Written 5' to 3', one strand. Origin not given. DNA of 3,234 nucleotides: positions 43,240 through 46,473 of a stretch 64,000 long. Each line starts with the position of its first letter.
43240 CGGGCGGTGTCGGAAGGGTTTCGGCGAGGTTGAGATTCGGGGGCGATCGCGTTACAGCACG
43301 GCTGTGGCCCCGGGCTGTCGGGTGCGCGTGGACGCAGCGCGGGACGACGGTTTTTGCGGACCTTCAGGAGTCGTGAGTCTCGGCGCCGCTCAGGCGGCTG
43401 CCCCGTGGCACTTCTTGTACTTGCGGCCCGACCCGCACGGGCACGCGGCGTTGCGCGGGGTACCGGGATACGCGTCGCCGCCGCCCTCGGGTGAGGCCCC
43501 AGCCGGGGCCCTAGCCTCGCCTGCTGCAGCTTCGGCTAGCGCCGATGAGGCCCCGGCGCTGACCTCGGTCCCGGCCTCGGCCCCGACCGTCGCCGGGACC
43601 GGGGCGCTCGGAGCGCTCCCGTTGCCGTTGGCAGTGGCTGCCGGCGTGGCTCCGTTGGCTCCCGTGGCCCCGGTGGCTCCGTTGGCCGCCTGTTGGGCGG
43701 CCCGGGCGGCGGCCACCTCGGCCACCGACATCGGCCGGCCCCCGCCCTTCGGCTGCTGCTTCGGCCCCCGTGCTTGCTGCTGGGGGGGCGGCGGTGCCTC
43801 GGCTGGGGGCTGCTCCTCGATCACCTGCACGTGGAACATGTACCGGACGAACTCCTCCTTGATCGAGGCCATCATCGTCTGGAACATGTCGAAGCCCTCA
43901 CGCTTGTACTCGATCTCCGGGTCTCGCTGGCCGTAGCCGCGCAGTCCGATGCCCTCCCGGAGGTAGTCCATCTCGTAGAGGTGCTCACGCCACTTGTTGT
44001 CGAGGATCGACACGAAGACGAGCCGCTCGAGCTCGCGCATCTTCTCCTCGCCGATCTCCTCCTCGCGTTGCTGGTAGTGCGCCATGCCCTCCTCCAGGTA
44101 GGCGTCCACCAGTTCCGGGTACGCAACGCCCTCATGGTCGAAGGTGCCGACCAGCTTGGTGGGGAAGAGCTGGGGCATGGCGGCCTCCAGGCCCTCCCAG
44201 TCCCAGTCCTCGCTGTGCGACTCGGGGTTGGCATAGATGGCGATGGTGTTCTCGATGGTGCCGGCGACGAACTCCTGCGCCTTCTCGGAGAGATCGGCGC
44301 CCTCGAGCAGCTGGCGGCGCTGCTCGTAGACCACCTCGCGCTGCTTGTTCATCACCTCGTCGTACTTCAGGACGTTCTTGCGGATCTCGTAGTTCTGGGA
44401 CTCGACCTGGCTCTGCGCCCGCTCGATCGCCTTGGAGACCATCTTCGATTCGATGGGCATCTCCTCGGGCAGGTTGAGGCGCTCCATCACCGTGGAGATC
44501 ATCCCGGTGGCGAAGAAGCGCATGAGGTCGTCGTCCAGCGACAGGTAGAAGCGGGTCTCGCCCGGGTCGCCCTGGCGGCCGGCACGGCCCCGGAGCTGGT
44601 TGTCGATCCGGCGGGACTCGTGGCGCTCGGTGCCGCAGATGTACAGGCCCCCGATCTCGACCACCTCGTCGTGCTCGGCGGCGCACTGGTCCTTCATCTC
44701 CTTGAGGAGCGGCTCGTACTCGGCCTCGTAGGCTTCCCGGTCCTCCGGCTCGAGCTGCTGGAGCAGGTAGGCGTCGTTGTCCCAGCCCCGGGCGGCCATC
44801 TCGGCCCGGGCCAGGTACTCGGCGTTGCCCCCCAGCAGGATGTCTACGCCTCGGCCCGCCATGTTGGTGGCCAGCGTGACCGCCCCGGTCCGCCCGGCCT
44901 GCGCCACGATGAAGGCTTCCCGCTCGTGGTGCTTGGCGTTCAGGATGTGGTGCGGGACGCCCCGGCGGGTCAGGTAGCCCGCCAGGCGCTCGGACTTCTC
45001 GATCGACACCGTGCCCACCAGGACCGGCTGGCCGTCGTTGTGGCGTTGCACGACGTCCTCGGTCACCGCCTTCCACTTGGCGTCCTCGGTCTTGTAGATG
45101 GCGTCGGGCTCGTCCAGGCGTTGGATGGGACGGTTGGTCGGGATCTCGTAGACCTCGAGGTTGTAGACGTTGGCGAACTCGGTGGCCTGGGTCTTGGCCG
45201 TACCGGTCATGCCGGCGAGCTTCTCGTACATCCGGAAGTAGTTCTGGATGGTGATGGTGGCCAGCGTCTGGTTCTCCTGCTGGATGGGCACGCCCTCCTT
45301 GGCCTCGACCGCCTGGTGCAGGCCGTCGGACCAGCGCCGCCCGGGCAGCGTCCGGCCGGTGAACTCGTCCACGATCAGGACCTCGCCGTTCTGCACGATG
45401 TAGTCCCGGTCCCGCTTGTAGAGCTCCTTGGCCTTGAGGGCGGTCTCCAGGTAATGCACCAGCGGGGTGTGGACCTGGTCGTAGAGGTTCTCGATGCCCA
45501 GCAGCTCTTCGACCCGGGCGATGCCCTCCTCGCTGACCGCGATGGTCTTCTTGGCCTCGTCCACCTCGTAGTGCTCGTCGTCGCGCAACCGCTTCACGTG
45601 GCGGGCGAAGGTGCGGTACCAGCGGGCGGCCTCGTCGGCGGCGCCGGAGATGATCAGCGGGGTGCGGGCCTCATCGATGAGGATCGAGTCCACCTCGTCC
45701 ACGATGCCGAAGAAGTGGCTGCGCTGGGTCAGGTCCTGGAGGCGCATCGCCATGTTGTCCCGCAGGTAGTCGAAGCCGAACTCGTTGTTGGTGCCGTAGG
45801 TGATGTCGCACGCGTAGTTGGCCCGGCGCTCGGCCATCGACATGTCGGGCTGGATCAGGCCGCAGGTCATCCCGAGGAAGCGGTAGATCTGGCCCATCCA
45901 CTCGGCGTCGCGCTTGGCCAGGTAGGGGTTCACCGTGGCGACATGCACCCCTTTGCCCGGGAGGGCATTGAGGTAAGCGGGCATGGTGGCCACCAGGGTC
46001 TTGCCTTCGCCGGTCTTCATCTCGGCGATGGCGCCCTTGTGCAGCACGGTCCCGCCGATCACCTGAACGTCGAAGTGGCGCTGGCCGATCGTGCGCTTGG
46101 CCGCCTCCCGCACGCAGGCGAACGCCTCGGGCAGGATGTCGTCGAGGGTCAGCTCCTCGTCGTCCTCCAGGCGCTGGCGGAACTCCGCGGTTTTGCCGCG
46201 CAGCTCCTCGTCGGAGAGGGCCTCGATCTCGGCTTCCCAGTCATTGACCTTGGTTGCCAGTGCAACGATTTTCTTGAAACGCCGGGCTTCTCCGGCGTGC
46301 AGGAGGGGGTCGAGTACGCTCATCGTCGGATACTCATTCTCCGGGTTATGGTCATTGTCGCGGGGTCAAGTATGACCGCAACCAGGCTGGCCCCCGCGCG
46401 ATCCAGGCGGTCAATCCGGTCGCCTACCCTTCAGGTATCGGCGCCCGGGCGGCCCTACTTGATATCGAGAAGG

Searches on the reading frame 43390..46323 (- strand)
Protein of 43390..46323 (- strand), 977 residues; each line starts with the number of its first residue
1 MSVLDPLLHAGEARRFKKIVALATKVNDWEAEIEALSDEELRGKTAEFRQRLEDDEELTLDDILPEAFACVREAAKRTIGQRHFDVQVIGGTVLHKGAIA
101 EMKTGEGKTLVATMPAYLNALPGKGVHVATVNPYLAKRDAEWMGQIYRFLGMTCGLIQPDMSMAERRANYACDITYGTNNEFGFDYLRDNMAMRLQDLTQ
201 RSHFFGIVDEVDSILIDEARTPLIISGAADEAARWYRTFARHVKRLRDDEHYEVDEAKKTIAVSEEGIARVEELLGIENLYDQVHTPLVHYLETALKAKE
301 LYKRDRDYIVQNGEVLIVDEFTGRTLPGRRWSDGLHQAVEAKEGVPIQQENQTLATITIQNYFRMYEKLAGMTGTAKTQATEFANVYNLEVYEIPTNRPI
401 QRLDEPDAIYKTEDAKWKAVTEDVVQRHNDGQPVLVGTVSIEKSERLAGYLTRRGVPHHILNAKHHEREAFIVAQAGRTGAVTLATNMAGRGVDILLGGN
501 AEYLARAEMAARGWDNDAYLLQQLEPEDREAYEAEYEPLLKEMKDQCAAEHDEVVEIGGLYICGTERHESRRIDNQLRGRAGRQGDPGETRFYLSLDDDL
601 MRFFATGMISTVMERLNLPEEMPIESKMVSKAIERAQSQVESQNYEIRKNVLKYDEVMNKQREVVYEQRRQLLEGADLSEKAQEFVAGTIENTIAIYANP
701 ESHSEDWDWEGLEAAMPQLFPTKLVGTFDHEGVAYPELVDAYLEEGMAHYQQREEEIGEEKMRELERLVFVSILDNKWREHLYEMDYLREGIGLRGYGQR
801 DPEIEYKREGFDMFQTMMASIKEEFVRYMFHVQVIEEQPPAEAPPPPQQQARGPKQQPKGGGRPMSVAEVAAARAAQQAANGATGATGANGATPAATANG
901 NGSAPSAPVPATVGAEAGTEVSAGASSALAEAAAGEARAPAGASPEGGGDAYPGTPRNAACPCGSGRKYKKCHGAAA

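Call 70: search_protein_families(library=pfam, proteins=[window:43390-46323:-], max_evalue=0.001)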
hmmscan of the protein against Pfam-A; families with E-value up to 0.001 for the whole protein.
window:43390-46323:- (977 aa): 6 families
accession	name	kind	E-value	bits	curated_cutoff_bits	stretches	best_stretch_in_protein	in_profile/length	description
PF07517.20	SecA_DEAD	-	7.5e-129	429.5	24.6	1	9-383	6-289/290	SecA DEAD-like domain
PF21090.3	P-loop_SecA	-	4.9e-89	297.8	27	1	399-620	1-204/205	SecA P-loop domain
PF07516.18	SecA_SW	-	3e-73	246.6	26.7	1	623-833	1-200/200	SecA Wing and Scaffold domain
PF01043.26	SecA_PP_bind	-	1.3e-41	142.1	23.5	1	233-340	3-110/110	SecA preprotein cross-linking domain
PF02810.21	SEC-C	-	3e-09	37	20.4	1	957-974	1-18/19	SEC-C motif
PF00270.35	DEAD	-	0.00012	22.3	26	1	96-216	15-131/167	DEAD/DEAH box helicase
